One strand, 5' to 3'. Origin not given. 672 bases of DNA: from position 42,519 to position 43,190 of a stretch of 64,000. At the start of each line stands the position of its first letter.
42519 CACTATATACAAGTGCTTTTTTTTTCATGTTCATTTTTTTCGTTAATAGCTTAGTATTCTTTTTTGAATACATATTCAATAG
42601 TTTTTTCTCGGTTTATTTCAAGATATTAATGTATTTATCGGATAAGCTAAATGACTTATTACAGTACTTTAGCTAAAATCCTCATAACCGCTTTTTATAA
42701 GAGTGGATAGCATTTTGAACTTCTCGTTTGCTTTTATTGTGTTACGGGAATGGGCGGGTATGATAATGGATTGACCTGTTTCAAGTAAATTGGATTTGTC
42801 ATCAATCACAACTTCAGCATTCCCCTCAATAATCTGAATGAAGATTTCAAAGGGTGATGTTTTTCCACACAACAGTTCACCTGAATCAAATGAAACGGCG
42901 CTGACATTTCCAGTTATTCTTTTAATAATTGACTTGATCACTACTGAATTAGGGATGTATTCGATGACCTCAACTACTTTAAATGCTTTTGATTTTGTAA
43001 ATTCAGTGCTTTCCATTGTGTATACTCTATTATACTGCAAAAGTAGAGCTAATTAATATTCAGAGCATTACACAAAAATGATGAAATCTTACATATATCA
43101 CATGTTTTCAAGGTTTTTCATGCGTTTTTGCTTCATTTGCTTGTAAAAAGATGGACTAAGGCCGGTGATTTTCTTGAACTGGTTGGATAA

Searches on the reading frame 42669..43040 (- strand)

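Call 66: search_protein_families(library=pfam, proteins=[window:42669-43040:-])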
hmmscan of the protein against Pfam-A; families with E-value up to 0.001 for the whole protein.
window:42669-43040:- (123 aa): 2 families
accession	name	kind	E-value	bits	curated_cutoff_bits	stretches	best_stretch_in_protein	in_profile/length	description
PF07883.17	Cupin_2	-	7.7e-05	22.8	27.2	1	65-105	19-59/70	Cupin domain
PF21621.3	MPI_cupin_dom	-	0.00061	20.2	27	0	64-99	30-64/79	Mannose-6-phosphate isomerase, cupin domain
